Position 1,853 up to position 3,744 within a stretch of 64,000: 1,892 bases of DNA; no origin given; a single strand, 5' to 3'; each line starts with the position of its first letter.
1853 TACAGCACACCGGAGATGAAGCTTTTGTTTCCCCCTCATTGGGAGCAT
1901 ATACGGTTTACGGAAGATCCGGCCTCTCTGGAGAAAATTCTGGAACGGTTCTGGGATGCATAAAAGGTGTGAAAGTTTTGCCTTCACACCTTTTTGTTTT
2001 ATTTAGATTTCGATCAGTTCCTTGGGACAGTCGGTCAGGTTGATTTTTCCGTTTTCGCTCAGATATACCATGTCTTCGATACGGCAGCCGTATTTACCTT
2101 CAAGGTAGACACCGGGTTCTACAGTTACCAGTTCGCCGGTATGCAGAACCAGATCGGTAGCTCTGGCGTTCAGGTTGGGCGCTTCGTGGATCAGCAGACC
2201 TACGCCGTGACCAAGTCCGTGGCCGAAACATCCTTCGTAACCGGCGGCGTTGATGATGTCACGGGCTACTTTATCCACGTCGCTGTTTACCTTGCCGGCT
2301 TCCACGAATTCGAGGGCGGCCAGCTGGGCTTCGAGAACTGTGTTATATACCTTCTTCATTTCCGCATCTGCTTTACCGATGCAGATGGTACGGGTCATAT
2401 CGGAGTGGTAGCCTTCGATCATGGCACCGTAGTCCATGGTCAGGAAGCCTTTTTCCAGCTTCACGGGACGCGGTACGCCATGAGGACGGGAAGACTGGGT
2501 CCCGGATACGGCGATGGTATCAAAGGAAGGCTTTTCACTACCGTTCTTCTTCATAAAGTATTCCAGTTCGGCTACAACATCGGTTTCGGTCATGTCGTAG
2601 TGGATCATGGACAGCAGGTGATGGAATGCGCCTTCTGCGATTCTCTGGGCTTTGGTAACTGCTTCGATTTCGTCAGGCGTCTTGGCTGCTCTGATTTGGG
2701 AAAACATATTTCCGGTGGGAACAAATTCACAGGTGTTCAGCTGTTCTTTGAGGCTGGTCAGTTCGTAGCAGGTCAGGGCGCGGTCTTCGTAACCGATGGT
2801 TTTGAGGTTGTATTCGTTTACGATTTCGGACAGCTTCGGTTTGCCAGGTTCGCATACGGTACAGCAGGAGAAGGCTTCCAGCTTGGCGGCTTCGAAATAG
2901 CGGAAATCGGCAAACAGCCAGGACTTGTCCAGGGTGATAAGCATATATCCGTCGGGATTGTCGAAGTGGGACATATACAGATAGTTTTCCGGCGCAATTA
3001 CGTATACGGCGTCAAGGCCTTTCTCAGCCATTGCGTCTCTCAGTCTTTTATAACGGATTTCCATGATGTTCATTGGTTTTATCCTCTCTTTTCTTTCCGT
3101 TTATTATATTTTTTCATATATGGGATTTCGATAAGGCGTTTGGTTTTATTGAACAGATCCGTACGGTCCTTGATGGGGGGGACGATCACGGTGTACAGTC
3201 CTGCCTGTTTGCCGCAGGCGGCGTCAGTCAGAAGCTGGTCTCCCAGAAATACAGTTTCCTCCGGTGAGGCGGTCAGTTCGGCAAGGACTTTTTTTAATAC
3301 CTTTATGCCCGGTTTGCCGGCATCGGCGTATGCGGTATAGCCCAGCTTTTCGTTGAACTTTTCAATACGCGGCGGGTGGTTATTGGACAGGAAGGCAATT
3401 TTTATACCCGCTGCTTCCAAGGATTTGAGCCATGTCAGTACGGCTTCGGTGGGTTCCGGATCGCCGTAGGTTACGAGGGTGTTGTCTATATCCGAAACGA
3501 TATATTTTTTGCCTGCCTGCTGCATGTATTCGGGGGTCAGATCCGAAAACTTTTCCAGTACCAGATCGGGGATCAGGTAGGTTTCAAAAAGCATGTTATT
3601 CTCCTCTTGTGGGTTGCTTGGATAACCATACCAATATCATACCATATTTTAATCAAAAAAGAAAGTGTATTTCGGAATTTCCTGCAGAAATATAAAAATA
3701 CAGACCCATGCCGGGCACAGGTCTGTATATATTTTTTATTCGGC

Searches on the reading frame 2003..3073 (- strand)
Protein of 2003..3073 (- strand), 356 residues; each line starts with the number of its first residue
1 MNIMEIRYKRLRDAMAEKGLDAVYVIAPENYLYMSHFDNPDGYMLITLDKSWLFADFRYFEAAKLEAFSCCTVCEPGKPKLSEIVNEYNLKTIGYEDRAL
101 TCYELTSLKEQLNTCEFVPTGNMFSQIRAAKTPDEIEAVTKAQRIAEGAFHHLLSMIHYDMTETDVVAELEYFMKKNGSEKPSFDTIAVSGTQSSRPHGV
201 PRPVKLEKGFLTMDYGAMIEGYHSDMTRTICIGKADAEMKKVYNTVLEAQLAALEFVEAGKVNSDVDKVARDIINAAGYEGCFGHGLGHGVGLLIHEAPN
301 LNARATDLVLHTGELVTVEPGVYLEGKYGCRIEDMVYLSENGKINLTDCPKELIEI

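Call 3: search_protein_families(library=pfam, proteins=[window:2003-3073:-], max_evalue=1)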
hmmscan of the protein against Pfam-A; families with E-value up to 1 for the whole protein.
window:2003-3073:- (356 aa): 3 families
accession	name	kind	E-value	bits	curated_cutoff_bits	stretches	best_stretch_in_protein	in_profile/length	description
PF00557.29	Peptidase_M24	-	1.5e-59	201.7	23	1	138-339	2-207/208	Metallopeptidase family M24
PF01321.24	Creatinase_N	-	1.4e-22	81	22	1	7-129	1-127/128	Creatinase/Prolidase N-terminal domain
PF16764.11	Sharpin_PH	-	0.2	11.9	27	1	82-115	60-93/121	Sharpin PH domain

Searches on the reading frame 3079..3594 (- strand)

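Call 3: search_protein_families(library=pfam, proteins=[window:3079-3594:-], max_evalue=1)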
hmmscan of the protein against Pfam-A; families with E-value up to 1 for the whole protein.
window:3079-3594:- (171 aa): 7 families
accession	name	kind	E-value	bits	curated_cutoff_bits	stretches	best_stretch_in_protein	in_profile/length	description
PF13419.12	HAD_2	-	2.6e-10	41.1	23.8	1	38-138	71-178/178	Haloacid dehalogenase-like hydrolase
PF00702.32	Hydrolase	-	3.2e-10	41.1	26.4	1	53-132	104-191/191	haloacid dehalogenase-like hydrolase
PF13242.12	Hydrolase_like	-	3.3e-09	37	22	1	92-138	2-48/75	HAD-hyrolase-like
PF09419.16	PGP_phosphatase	-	1.1e-05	25.6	20.4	1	6-138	16-163/168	Mitochondrial PGP phosphatase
PF08282.18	Hydrolase_3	-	4.2e-05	23.8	20.9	1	32-89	1-57/255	haloacid dehalogenase-like hydrolase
PF13344.12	Hydrolase_6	-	9.1e-05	22.9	27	1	32-107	1-77/101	Haloacid dehalogenase-like hydrolase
PF05116.19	S6PP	-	0.24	11.4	20.3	1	30-74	3-46/247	Sucrose-6F-phosphate phosphohydrolase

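Call 4: search_protein_families(library=ncbifam, proteins=[window:3079-3594:-], max_evalue=1)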
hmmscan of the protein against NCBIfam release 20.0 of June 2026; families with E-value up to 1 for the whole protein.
window:3079-3594:- (171 aa): 35 families (the best 25 are shown)
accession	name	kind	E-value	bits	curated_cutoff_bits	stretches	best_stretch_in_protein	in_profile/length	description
TIGR01668.1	YqeG_hyp_ppase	hypoth_equivalog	1.3e-27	96.4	89.1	1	7-166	3-164/170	YqeG family HAD IIIA-type phosphatase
TIGR01662.1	HAD-SF-IIIA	subfamily_domain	5e-13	49.3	44.6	1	30-139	1-139/141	HAD-IIIA family hydrolase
TIGR01460.1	HAD-SF-IIA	subfamily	1.5e-10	41.3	100.15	2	91-138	194-243/246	HAD-IIA family hydrolase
TIGR02253.1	CTE7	subfamily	7.5e-08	32.4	169.75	1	85-146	132-202/221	TIGR02253 family HAD-type hydrolase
TIGR01484.1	HAD-SF-IIB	subfamily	2.2e-07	31.1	41.8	1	31-85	1-55/221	HAD-IIB family hydrolase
TIGR01549.1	HAD-SF-IA-v1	subfamily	1e-06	29.2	23.3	1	60-132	73-149/149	HAD-IA family hydrolase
NF007762.0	PRK10444.1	equivalog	1.1e-06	28.4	368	1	92-138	174-220/250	HAD-IIA family hydrolase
TIGR00099.1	Cof-subfamily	subfamily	2.7e-06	27.2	137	1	31-87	1-56/256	Cof-type HAD-IIB family hydrolase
TIGR01452.1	PGP_euk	subfamily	1.3e-05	24.8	201.95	1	92-138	200-246/279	phosphoglycolate/pyridoxal phosphate family phosphatase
TIGR01457.1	HAD-SF-IIA-hyp2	hypoth_equivalog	2e-05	24.2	247.65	1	93-138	177-222/249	TIGR01457 family HAD-type hydrolase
TIGR01509.1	HAD-SF-IA-v3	subfamily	4.8e-05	23.6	29.4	1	59-138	74-154/154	HAD-IA family hydrolase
NF009804.0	PRK13288.1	equivalog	9.1e-05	22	218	1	90-145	134-189/215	pyrophosphatase PpaX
TIGR02252.1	DREG-2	subfamily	0.00013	21.8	155.2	1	53-134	111-200/203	HAD hydrolase, REG-2-like, family IA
NF053830.1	RUBPPhHalo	equivalog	0.00016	21.4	330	1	93-144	158-209/234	ribulose-1,5-bisphosphate 5-phosphatase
TIGR01459.1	HAD-SF-IIA-hyp4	hypoth_equivalog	0.00043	19.8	103.75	1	78-138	181-240/242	TIGR01459 family HAD-type hydrolase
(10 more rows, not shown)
